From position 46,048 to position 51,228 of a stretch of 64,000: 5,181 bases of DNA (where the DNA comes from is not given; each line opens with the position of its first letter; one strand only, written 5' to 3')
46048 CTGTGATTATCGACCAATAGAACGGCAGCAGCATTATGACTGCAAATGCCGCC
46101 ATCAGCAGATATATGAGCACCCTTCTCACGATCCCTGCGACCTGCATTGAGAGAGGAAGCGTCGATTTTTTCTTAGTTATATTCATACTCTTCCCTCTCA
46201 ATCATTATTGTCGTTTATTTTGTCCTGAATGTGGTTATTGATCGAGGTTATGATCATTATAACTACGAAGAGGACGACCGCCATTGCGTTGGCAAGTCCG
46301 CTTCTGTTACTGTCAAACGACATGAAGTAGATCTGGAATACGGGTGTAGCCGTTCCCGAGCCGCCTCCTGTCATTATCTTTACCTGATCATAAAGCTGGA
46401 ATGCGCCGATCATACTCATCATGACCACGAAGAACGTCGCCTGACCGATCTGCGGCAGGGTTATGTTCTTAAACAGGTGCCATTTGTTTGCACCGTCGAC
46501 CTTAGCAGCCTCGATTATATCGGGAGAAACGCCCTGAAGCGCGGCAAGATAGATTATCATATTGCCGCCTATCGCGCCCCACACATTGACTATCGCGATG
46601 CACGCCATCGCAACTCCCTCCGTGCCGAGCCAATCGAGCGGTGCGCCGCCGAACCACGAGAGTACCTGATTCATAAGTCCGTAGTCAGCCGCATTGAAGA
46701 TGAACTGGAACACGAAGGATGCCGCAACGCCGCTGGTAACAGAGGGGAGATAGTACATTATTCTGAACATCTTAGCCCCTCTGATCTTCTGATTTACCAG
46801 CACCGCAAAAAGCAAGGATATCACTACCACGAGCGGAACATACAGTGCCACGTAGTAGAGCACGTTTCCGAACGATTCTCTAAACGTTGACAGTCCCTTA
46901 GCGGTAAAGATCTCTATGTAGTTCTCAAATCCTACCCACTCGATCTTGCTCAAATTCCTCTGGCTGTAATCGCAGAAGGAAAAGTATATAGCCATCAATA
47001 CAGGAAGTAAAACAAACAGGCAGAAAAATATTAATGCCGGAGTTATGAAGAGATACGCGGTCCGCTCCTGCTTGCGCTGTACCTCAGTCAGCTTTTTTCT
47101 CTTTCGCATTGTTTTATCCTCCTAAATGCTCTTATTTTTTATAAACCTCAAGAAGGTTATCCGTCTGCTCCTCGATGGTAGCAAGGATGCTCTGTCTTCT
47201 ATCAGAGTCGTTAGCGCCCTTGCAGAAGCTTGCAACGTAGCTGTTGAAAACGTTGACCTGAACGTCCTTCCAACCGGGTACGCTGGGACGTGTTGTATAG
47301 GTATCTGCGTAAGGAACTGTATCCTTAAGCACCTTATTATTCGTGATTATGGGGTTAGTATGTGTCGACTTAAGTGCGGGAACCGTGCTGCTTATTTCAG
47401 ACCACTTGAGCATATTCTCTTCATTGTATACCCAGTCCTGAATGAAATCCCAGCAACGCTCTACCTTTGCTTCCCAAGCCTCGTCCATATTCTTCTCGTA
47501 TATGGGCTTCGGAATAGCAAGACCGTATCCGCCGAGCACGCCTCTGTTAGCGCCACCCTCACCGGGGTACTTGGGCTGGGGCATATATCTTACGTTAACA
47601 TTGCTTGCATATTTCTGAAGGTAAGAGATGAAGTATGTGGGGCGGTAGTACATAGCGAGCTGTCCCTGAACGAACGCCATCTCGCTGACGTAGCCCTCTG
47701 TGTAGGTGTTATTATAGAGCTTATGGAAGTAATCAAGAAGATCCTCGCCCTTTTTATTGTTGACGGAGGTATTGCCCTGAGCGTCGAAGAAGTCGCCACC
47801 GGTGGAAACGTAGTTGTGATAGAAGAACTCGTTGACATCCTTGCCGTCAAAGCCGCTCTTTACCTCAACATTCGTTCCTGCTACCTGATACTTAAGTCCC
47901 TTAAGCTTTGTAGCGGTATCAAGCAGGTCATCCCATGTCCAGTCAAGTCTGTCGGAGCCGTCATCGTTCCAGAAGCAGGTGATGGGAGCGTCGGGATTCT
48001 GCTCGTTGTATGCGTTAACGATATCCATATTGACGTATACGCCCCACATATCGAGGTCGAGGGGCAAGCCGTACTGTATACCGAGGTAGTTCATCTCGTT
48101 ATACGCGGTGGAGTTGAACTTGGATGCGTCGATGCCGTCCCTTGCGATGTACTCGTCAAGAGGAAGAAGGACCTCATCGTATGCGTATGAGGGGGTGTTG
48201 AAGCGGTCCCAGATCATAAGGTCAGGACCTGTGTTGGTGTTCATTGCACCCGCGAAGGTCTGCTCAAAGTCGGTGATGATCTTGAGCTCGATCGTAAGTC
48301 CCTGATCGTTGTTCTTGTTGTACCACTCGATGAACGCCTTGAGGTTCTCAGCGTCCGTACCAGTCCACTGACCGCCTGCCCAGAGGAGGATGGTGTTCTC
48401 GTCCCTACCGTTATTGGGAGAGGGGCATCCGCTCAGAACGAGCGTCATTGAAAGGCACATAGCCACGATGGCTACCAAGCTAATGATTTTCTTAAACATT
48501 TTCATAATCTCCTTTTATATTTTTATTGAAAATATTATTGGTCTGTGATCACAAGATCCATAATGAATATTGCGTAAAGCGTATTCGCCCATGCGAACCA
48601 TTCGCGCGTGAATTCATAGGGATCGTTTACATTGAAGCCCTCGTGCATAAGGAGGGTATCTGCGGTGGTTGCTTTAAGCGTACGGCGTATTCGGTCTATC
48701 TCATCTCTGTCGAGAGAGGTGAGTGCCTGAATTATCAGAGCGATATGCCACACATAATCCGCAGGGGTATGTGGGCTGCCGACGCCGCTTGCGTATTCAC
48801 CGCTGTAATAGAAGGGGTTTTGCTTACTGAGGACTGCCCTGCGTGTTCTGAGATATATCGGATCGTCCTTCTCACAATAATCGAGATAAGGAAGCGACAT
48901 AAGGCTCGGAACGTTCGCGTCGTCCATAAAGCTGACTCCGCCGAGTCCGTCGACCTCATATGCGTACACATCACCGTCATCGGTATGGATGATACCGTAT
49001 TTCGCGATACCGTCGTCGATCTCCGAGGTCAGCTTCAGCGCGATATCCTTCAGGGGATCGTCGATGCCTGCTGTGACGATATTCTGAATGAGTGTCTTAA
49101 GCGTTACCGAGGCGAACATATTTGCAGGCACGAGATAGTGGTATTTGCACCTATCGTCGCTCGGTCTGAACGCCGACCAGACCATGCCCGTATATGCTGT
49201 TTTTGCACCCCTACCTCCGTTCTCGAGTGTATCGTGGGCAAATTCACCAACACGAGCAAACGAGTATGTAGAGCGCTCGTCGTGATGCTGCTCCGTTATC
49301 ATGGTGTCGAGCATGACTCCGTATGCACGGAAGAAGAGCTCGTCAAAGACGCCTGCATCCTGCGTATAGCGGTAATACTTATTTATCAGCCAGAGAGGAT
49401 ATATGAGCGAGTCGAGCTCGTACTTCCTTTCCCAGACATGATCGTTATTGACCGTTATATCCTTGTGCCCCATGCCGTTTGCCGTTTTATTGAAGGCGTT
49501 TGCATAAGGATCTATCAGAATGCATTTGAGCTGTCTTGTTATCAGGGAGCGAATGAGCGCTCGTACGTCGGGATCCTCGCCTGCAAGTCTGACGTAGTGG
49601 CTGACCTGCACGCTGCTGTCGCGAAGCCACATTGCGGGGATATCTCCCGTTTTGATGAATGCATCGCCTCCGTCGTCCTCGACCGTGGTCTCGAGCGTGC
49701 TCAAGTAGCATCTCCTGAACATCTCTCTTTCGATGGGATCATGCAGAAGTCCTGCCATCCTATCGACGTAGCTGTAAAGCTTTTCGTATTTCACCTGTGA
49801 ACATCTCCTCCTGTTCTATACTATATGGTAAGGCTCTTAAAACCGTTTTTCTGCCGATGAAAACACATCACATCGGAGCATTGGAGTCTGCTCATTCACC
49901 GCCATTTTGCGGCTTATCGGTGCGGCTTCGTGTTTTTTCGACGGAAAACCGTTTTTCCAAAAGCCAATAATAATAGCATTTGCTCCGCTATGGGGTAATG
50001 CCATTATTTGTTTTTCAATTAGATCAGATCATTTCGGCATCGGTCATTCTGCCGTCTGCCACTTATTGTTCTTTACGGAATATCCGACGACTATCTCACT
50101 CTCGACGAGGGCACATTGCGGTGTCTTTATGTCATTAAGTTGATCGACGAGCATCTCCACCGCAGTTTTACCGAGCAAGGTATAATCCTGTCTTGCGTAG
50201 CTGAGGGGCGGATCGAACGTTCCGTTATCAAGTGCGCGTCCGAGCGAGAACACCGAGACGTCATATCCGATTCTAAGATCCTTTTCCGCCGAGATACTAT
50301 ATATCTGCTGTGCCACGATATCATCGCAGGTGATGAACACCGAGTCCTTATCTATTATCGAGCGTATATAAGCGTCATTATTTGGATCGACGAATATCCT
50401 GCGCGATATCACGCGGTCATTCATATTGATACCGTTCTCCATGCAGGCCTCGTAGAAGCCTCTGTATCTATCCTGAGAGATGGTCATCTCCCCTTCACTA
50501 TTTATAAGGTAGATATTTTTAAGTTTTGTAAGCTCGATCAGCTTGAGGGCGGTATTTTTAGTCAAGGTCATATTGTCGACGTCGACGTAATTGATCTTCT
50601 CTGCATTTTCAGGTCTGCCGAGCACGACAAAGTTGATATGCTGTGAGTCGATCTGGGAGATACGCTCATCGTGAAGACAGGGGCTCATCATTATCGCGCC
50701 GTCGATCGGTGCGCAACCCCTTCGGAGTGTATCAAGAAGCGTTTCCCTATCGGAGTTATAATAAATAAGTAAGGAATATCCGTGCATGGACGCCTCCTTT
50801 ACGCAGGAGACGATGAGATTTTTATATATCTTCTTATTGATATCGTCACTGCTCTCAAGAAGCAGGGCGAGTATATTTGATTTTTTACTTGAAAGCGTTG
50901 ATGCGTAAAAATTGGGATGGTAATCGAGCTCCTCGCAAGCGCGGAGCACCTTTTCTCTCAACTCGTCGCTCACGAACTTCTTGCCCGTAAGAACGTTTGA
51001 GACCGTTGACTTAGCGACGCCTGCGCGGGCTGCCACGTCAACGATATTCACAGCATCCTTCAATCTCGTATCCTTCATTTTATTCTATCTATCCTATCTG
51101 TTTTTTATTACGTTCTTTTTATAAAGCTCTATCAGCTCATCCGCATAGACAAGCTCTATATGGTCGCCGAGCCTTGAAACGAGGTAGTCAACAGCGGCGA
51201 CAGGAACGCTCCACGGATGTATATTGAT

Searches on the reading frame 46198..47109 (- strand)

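Call 9: search_protein_families(library=pfam, max_evalue=0.001, proteins=[window:46198-47109:-])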
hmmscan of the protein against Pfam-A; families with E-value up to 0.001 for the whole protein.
window:46198-47109:- (303 aa): 1 family
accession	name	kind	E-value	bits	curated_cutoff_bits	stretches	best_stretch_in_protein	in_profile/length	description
PF00528.27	BPD_transp_1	-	2.2e-16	60.6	26.4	1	70-298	9-182/184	Binding-protein-dependent transport system inner membrane component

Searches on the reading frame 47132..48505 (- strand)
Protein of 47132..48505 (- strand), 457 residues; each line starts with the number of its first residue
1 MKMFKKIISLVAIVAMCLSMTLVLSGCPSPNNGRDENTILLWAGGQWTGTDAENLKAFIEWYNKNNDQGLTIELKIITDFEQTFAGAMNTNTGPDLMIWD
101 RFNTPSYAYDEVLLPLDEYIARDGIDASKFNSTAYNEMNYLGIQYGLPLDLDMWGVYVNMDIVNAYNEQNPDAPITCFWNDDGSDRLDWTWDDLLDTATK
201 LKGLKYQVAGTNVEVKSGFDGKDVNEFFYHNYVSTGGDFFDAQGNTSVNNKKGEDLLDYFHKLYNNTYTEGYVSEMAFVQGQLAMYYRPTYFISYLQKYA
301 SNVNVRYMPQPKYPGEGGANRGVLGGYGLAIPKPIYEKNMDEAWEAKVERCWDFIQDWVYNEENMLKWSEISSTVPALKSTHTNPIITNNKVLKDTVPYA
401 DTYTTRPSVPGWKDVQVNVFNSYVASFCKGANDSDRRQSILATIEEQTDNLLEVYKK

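Call 9: search_protein_families(library=pfam, max_evalue=0.001, proteins=[window:47132-48505:-])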
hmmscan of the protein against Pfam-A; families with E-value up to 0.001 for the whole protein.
window:47132-48505:- (457 aa): 1 family
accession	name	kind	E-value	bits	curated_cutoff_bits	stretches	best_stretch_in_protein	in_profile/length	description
PF13416.11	SBP_bac_8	-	5.3e-18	66.2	27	1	59-391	3-275/279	Bacterial extracellular solute-binding protein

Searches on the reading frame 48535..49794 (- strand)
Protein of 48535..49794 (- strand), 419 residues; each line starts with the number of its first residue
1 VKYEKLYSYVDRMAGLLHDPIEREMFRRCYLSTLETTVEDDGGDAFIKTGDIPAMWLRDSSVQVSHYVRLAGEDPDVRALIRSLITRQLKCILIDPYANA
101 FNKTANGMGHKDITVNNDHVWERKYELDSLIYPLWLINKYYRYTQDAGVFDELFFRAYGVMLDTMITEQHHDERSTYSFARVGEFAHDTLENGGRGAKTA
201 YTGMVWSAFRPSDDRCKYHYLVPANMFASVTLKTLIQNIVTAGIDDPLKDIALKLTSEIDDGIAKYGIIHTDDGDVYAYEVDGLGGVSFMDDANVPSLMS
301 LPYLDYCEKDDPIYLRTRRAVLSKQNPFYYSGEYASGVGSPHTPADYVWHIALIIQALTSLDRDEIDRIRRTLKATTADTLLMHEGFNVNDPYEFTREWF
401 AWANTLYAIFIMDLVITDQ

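Call 9: search_protein_families(library=pfam, max_evalue=0.001, proteins=[window:48535-49794:-])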
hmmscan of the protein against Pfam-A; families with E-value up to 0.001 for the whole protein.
window:48535-49794:- (419 aa): 1 family
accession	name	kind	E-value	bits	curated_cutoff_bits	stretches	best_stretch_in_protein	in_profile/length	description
PF06824.17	Glyco_hydro_125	-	1.8e-143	478.9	23.4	1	23-412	5-414/414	Metal-independent alpha-mannosidase (GH125)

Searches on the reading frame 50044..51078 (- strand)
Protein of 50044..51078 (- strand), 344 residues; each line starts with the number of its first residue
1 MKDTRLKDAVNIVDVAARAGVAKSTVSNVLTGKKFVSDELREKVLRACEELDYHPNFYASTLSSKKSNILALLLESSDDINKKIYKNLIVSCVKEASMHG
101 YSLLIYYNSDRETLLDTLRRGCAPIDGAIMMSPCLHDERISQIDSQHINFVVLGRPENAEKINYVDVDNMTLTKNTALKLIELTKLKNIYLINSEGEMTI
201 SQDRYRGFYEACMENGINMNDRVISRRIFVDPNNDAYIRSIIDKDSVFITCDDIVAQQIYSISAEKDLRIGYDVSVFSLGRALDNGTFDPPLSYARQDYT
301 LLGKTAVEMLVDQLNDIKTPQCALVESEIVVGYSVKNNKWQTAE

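Call 9: search_protein_families(library=pfam, max_evalue=0.001, proteins=[window:50044-51078:-])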
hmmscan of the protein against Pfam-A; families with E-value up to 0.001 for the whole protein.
window:50044-51078:- (344 aa): 3 families
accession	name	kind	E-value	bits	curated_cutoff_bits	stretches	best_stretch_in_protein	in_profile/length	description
PF13377.12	Peripla_BP_3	-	4.4e-18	66.3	26.5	1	188-334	11-166/167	Periplasmic binding protein-like domain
PF00356.27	LacI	-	7.4e-17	61.3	27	1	12-56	2-46/46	Bacterial regulatory proteins, lacI family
PF00532.27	Peripla_BP_1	-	1.6e-05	25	22.2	1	85-314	16-261/281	Periplasmic binding proteins and sugar binding domain of LacI family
